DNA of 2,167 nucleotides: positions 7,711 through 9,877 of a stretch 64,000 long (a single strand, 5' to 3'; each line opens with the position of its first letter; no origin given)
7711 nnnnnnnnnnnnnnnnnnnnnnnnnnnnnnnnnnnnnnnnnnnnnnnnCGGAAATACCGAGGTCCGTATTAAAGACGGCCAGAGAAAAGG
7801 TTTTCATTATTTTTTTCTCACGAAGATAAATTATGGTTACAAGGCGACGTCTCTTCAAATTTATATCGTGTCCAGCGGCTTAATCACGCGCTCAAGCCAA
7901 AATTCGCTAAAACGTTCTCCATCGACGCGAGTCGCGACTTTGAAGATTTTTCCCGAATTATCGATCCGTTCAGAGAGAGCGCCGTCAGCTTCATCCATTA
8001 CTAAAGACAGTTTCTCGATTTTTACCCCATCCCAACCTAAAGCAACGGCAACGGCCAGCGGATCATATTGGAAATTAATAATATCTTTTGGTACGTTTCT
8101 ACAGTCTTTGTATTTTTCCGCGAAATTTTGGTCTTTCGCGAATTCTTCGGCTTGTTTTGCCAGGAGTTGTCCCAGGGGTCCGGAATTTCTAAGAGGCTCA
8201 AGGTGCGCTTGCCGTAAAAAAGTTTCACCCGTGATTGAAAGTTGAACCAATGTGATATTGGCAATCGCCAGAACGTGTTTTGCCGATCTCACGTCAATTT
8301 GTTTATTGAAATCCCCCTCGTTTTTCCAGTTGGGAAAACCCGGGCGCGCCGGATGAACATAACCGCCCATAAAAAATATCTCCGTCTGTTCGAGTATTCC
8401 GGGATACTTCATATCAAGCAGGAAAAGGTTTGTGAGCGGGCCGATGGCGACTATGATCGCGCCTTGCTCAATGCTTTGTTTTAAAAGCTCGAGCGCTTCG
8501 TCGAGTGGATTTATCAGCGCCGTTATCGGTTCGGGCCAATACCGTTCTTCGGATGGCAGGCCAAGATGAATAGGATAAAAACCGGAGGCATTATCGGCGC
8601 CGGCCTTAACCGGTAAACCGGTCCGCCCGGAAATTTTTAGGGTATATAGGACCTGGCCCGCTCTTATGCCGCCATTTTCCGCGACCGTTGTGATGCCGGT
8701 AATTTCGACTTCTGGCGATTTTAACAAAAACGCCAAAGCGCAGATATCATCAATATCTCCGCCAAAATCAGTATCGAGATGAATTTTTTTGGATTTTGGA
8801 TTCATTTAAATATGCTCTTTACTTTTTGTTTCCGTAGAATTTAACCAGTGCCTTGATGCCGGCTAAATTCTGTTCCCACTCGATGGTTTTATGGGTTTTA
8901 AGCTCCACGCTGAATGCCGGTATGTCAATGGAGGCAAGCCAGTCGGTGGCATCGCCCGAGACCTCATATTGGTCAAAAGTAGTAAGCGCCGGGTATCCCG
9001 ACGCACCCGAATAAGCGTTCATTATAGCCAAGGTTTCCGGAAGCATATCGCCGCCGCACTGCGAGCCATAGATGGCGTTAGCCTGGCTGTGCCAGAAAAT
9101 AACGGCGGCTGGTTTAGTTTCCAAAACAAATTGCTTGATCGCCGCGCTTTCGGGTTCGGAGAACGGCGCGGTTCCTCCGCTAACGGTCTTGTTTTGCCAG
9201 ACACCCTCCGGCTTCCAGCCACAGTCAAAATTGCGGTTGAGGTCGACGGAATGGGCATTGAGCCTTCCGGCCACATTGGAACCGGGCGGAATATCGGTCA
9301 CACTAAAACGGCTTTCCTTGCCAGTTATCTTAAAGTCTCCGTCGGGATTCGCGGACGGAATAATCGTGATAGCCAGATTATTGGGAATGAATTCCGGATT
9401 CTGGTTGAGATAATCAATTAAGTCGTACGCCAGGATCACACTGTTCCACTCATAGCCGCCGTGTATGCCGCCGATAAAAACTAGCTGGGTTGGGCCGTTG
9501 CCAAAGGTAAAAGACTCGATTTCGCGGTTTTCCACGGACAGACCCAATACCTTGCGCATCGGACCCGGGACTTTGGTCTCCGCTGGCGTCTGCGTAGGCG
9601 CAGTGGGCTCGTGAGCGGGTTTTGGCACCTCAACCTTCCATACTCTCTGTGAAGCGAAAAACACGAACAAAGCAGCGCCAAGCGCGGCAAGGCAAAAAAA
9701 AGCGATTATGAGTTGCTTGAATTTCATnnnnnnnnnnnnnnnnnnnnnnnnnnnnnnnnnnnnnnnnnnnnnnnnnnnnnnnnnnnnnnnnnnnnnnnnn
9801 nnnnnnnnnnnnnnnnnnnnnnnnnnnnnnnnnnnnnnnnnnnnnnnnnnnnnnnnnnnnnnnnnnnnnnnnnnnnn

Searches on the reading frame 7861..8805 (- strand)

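Call 83: search_protein_families(library=pfam, proteins=[window:7861-8805:-], max_evalue=0.00001)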
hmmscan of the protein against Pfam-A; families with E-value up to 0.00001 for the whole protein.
window:7861-8805:- (314 aa): 1 family
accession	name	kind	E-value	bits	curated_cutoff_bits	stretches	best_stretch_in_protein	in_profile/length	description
PF01156.24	IU_nuc_hydro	-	3.1e-31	109.6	34.2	1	8-300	1-296/297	Inosine-uridine preferring nucleoside hydrolase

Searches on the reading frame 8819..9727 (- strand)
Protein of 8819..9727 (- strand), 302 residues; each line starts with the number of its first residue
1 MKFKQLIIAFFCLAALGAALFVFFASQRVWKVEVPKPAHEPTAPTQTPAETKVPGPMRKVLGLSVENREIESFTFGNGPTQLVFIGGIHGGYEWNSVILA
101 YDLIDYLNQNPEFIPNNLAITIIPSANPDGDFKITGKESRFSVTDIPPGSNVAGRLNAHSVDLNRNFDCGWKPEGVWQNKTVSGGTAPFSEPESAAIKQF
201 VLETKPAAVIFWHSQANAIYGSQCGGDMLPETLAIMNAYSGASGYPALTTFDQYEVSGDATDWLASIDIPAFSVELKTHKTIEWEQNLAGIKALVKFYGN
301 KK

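Call 83: search_protein_families(library=pfam, proteins=[window:8819-9727:-], max_evalue=0.00001)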
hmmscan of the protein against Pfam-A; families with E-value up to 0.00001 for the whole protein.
window:8819-9727:- (302 aa): 1 family
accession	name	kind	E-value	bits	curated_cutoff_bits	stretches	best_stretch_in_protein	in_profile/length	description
PF00246.29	Peptidase_M14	-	1.2e-20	74.8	21.6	1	57-280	16-265/286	Zinc carboxypeptidase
